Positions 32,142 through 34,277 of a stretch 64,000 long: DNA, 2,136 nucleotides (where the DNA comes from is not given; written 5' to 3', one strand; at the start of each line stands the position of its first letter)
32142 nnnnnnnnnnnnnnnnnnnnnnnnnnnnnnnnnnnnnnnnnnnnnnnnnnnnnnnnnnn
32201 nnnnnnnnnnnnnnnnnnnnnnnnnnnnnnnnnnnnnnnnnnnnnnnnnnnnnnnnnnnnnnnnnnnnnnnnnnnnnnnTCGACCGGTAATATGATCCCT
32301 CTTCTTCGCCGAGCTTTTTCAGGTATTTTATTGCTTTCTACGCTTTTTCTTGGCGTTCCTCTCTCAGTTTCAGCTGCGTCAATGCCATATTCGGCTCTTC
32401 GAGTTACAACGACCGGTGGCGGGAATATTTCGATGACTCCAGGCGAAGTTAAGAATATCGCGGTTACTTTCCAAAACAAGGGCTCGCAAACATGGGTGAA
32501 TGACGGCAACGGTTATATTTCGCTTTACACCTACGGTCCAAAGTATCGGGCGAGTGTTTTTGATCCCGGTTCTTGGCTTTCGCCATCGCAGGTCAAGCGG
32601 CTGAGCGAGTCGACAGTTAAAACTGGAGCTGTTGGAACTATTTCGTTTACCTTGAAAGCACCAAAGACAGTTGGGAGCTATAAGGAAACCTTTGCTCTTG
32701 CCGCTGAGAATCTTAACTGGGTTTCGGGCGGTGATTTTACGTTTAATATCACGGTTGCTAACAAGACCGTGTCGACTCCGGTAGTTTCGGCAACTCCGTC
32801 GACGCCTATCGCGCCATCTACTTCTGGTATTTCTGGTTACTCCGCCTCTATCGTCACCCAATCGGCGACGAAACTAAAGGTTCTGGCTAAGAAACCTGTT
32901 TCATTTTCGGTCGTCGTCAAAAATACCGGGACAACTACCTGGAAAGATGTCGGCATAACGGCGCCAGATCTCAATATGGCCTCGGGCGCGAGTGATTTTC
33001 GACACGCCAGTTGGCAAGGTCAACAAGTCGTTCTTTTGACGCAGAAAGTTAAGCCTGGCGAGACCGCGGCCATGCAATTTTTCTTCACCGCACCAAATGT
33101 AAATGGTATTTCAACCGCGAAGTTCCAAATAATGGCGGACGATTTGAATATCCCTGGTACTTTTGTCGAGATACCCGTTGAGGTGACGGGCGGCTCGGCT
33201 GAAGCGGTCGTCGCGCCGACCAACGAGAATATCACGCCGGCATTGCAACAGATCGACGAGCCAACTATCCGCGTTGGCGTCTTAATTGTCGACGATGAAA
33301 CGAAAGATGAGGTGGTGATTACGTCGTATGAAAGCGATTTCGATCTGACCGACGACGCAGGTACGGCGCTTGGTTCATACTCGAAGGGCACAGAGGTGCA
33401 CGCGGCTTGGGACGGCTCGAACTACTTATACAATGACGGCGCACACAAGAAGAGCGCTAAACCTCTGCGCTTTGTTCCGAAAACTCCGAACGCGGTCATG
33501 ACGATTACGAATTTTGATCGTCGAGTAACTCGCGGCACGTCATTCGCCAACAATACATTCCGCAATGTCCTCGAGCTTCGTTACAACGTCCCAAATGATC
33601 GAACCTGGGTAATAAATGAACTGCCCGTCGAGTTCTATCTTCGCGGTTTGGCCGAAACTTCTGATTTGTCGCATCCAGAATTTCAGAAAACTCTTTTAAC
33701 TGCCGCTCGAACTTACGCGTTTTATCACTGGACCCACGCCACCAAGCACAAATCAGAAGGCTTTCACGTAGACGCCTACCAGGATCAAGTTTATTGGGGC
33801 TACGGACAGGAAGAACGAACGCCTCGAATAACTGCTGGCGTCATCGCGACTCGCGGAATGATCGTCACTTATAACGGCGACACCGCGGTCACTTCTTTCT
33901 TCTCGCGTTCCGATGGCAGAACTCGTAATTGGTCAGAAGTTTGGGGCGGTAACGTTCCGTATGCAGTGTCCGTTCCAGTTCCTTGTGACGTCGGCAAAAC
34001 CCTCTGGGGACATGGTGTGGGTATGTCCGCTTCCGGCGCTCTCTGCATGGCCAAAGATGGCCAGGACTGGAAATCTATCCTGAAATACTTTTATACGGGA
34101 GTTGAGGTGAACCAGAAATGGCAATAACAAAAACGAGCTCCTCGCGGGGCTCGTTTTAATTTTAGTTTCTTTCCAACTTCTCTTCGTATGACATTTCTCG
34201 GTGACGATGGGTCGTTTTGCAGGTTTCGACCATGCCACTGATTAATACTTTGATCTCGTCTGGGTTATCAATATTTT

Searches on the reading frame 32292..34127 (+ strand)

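Call 31: search_protein_families(library=ncbifam, proteins=[window:32292-34127:+], max_evalue=0.001)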
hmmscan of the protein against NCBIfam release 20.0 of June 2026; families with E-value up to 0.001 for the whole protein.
window:32292-34127:+ (611 aa): 2 families
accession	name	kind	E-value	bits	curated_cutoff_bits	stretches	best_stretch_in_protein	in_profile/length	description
TIGR02669.1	SpoIID_LytB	domain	1.8e-30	106.8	83.3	2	440-563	2-123/270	SpoIID/LytB domain-containing protein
TIGR02870.1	spore_II_D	equivalog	3e-24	85.8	234.75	2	572-608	301-337/338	stage II sporulation protein D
